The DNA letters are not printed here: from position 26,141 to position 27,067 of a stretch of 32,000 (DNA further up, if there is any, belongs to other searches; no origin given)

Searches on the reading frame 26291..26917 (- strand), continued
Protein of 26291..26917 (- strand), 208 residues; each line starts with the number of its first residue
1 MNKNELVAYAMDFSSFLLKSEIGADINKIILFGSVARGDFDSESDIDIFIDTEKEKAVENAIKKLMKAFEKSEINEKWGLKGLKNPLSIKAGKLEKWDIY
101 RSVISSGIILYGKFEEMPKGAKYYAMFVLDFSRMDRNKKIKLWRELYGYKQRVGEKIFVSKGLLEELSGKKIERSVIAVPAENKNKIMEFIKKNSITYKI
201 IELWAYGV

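Call 78: fold_search(model_id=the predicted structure, library=viral)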
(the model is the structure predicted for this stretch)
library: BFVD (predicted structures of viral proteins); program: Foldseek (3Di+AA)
matches with E <= 10: 509; with E <= 0.001: 0
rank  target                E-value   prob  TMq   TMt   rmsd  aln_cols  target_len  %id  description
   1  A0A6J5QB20            4.4e-03  0.94  0.27  0.17  18.4       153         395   15  Uncharacterized protein [uncultured Caudovirales phage]
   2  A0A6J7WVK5            5.9e-03  0.94  0.28  0.17  17.9       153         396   14  Uncharacterized protein [uncultured Caudovirales phage]
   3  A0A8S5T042            8.5e-03  0.99  0.30  0.14   5.2       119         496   23  Uncharacterized protein [Myoviridae sp. ctWb16]
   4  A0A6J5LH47            1.3e-02  0.91  0.24  0.17   5.3        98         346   20  Polymerase, nucleotidyl transferase domain containing protein [uncultured Caudovirales phage]
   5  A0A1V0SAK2            1.4e-02  0.77  0.15  0.18  15.3        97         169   12  Uncharacterized protein [Catovirus CTV1]
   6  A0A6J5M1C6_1          2.4e-02  0.92  0.27  0.09   5.4       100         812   22  Amidoligase enzyme [uncultured Caudovirales phage]
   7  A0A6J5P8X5            2.7e-02  0.92  0.27  0.08   5.3        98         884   21  Uncharacterized protein [uncultured Caudovirales phage]
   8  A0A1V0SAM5            4.1e-02  0.99  0.35  0.45   4.5       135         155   16  Polymerase beta nucleotidyltransferase domain-containing protein [Catovirus CTV1]
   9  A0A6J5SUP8            4.3e-02  0.63  0.24  0.16  18.3       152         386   15  Uncharacterized protein [uncultured Caudovirales phage]
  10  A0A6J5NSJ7            7.0e-02  0.72  0.23  0.16   6.0       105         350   21  Uncharacterized protein [uncultured Caudovirales phage]
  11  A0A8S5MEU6            7.9e-02  0.93  0.32  0.22   4.4       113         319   18  Uncharacterized protein [Siphoviridae sp. ctYh54]
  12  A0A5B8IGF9            1.1e-01  0.54  0.18  0.32  10.2        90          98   18  C-terminal regulatory domain of Threonine dehydratase [Mimiviridae sp. ChoanoV1]
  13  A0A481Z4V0            1.3e-01  0.13  0.18  0.15  22.5       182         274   10  Uncharacterized protein [Pithovirus LCPAC101]
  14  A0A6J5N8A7            1.5e-01  0.38  0.21  0.12   5.7       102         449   22  LETM1-like [uncultured Caudovirales phage]
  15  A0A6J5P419            1.7e-01  0.35  0.22  0.09   9.3       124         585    8  ParB/Sulfiredoxin [uncultured Caudovirales phage]
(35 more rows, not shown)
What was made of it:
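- ACT-like and other regulatory ferredoxin folds appear among the weak structural neighbours (call 78).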
